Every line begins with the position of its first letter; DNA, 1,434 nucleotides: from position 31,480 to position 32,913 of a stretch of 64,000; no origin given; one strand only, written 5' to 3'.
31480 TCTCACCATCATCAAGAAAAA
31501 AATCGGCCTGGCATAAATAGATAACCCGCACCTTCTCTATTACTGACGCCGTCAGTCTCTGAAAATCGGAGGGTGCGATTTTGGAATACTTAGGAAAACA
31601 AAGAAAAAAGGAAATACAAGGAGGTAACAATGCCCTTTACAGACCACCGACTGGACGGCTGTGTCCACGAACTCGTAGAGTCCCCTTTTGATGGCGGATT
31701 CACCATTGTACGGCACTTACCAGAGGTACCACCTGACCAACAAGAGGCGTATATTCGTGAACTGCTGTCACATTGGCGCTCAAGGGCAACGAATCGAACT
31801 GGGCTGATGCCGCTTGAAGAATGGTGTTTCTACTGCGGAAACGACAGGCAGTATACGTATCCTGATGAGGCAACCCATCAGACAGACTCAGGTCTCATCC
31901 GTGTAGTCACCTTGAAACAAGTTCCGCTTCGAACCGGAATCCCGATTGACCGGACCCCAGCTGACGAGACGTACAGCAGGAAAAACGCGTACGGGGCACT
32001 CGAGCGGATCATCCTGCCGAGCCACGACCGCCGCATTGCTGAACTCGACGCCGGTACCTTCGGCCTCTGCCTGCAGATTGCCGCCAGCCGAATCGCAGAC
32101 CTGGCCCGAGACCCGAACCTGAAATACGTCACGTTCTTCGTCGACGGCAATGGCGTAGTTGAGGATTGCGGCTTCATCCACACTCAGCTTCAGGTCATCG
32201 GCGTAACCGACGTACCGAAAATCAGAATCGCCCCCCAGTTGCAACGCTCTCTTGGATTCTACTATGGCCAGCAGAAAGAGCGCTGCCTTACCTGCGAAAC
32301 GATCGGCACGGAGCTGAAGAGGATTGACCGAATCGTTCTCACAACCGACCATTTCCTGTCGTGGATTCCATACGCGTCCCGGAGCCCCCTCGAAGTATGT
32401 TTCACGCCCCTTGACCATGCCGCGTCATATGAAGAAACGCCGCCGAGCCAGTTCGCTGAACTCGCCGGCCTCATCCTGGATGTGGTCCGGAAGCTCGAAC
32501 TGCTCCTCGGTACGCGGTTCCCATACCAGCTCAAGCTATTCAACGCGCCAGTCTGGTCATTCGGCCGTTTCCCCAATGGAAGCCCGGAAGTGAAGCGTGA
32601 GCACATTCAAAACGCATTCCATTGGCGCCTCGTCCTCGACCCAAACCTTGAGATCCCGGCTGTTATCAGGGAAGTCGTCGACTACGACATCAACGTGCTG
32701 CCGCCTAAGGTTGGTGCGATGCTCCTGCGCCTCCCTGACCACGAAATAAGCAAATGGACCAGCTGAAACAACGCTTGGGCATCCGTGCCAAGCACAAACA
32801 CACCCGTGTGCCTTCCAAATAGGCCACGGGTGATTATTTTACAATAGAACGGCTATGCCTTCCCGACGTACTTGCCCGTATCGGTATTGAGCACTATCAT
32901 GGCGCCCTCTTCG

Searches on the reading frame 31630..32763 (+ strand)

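Call 21: search_protein_families(library=pfam, proteins=[window:31630-32763:+], max_evalue=0.1)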
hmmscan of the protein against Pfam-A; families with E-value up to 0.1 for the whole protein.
window:31630-32763:+ (378 aa): 1 family
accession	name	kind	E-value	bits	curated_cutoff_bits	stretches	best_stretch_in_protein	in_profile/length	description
PF02744.22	GalP_UDP_tr_C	-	2.6e-07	30.9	29.2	1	212-308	8-104/165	Galactose-1-phosphate uridyl transferase, C-terminal domain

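Call 22: search_protein_families(library=ncbifam, proteins=[window:31630-32763:+], max_evalue=0.1)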
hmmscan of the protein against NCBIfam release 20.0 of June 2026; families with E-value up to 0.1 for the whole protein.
window:31630-32763:+ (378 aa): 2 families
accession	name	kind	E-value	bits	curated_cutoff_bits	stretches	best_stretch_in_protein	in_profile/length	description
NF008724.0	PRK11720.1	equivalog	5.6e-15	55.3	448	1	119-326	101-287/348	UDP-glucose--hexose-1-phosphate uridylyltransferase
TIGR00209.1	galT_1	equivalog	3.5e-11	42.7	102.1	1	99-308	82-286/349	galactose-1-phosphate uridylyltransferase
